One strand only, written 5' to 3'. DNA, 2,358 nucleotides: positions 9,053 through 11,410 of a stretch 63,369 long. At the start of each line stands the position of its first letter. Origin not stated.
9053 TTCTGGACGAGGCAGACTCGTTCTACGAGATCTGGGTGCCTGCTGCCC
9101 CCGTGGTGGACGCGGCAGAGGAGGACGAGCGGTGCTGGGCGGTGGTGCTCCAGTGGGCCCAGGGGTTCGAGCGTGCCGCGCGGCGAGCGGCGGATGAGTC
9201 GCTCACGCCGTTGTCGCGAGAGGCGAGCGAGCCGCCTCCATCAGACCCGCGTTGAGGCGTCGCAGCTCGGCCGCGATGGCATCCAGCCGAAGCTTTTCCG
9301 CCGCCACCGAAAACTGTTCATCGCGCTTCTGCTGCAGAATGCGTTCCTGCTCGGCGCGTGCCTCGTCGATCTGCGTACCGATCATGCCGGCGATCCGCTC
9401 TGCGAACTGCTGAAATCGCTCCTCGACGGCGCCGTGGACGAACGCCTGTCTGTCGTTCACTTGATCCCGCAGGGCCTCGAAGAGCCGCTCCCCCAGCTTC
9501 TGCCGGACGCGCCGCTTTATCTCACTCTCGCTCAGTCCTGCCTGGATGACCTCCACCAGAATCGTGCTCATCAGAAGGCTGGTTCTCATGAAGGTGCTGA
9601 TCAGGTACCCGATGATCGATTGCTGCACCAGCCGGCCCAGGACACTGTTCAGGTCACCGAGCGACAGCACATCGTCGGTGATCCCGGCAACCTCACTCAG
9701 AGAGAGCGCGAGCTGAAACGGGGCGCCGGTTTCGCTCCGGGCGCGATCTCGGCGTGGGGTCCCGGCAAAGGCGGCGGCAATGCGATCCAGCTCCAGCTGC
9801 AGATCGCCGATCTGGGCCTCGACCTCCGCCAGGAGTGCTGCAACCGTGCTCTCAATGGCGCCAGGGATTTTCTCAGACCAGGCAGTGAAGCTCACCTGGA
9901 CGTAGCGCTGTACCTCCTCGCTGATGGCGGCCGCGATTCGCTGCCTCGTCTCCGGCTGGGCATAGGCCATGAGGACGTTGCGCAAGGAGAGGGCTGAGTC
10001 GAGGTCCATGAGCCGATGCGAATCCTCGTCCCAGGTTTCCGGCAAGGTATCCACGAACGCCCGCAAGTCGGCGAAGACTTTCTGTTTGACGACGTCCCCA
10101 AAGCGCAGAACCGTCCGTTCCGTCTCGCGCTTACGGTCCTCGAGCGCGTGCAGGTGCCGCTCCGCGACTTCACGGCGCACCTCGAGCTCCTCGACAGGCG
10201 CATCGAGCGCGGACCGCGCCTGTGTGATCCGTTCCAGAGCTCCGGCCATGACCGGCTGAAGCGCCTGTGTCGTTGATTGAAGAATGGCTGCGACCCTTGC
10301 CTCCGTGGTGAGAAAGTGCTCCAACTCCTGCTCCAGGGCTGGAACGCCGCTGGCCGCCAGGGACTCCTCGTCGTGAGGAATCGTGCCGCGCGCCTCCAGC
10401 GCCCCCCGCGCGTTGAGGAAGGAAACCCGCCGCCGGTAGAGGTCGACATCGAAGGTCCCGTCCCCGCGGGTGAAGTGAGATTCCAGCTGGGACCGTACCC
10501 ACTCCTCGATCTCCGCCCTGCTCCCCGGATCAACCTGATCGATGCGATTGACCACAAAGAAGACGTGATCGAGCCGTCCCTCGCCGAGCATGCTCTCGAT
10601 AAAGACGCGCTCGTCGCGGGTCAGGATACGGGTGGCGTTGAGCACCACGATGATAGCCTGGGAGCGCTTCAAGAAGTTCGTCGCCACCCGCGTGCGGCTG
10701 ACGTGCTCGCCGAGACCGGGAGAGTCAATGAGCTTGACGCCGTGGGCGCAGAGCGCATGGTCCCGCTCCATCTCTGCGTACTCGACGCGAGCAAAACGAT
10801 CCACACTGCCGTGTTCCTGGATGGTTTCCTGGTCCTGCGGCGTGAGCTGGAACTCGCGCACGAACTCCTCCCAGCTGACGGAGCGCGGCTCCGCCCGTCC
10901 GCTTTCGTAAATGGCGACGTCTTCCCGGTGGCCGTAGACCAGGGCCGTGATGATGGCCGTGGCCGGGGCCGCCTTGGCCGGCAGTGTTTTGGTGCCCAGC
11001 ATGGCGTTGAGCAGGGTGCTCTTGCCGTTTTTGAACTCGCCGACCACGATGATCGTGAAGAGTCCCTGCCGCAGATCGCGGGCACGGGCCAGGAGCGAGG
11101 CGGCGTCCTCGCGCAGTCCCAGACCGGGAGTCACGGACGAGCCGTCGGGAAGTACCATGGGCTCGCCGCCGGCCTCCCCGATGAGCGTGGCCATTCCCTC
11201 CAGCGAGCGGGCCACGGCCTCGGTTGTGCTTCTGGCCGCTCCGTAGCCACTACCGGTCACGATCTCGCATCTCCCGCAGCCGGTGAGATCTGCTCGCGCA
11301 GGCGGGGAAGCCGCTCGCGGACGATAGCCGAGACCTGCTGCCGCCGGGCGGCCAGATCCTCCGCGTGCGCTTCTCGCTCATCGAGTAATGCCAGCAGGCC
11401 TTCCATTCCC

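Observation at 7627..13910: Three dynamin-like GTPases with a translationally coupled M48 metallopeptidase: candidate protease-linked membrane-remodelling (or Eleos-like defence) module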

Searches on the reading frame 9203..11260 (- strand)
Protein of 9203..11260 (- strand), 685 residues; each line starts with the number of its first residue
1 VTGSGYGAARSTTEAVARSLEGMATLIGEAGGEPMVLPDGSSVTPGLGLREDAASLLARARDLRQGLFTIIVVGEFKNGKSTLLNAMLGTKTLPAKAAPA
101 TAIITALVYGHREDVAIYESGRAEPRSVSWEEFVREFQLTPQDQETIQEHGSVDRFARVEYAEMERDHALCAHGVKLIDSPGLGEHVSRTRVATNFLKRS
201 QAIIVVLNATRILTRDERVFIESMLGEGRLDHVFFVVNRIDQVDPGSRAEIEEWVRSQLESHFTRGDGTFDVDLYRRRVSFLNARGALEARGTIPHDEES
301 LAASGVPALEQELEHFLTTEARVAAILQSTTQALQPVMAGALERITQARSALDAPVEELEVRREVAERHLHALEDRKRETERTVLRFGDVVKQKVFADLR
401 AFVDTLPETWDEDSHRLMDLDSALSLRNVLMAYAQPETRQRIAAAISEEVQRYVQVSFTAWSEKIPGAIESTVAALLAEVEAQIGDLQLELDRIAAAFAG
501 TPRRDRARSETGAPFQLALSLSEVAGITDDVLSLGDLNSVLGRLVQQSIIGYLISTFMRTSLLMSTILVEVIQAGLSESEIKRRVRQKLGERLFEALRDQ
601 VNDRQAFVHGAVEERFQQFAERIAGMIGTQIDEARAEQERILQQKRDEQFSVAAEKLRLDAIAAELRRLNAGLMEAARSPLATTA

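Call 3: search_protein_families(library=pfam, proteins=[window:9203-11260:-], max_evalue=0.01)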
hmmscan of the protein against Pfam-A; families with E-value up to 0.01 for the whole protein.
window:9203-11260:- (685 aa): 6 families
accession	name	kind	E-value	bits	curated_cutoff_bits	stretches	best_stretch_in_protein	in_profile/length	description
PF00350.29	Dynamin_N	-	2.7e-22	80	27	1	70-238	1-166/168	Dynamin family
PF21808.2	Dynamin-like_hel_bact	-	4.7e-18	66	28.3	1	294-659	6-373/373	Bacterial dynamin-like protein, helical domain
PF01926.29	MMR_HSR1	-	2.1e-06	28.2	21.9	1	70-238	2-112/113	50S ribosome-binding GTPase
PF04548.22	AIG1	-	0.0001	22.1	27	0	69-98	2-31/212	AIG1 family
PF00009.33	GTP_EFTU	-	0.00095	19.2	26.5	0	69-259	5-150/188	Elongation factor Tu GTP binding domain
PF00735.24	Septin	-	0.0096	15.7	26.2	0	68-99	5-36/280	Septin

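Call 4: search_protein_families(library=padloc, proteins=[window:9203-11260:-], max_evalue=0.1)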
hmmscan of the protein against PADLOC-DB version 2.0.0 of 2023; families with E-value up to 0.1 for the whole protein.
window:9203-11260:- (685 aa): 3 families
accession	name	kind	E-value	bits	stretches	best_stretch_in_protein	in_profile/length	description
PDLC03839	LeoA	-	5.2e-13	46.9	2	173-653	103-543/559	-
PDLC03841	LeoBC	-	1.2e-10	39.2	1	50-642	60-569/601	-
PDLC04633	PDC-M40C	-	0.013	13.1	1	429-496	223-287/317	-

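Call 5: search_protein_families(library=ncbifam, proteins=[window:9203-11260:-], max_evalue=0.01)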
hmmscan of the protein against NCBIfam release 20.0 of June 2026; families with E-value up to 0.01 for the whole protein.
window:9203-11260:- (685 aa): 6 families
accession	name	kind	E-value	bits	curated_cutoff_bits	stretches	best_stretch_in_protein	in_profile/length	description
NF052648.1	DynmDynABac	equivalog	4.5e-10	38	1600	1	52-107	595-650/1187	dynamin GTPase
NF007368.0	PRK09866.1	equivalog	1.5e-07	30.2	1146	1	60-107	62-109/742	clamp-binding protein CrfC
TIGR00231.1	small_GTP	domain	2.9e-06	27.1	42.5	1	68-250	4-127/164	GTP-binding protein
TIGR03594.1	GTPase_EngA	equivalog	1e-05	24.7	306.7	0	169-246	44-124/432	ribosome biogenesis GTPase Der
NF000908.1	PRK00089.1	equivalog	2.6e-05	23.7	237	0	70-92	6-28/291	GTPase Era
TIGR00450.1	mnmE_trmE_thdF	equivalog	0.00069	18.8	252.6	0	63-90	206-232/446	tRNA uridine-5-carboxymethylaminomethyl(34) synthesis GTPase MnmE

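Call 27: search_solved_structures(query=window:9203-11260:-, max_evalue=0.001)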
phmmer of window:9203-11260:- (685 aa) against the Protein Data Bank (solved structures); distinct sequences matched with E-value up to 0.001: 6.
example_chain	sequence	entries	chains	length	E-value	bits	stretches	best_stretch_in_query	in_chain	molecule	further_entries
2j68_A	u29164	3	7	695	5.1e-44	154.2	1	40-664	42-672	BACTERIAL DYNAMIN-LIKE PROTEIN | DYNAMIN FAMILY PROTEIN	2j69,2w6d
5owv_A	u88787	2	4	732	2.6e-11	46.2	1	51-308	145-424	GTP-binding protein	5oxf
9kff_A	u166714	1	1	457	0.00012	24.1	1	69-249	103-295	Mitofusin FZO1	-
9kfd_A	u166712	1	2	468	0.00013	24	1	69-249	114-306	Mitofusin FZO1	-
9kfe_A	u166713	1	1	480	0.00014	23.9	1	69-249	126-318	Mitofusin FZO1,Mitofusin FZO1,Fzo1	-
6jfk_A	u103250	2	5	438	0.00054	22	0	69-291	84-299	Mitofusin-2,cDNA FLJ57997, highly similar to Transmembrane GTPase MFN2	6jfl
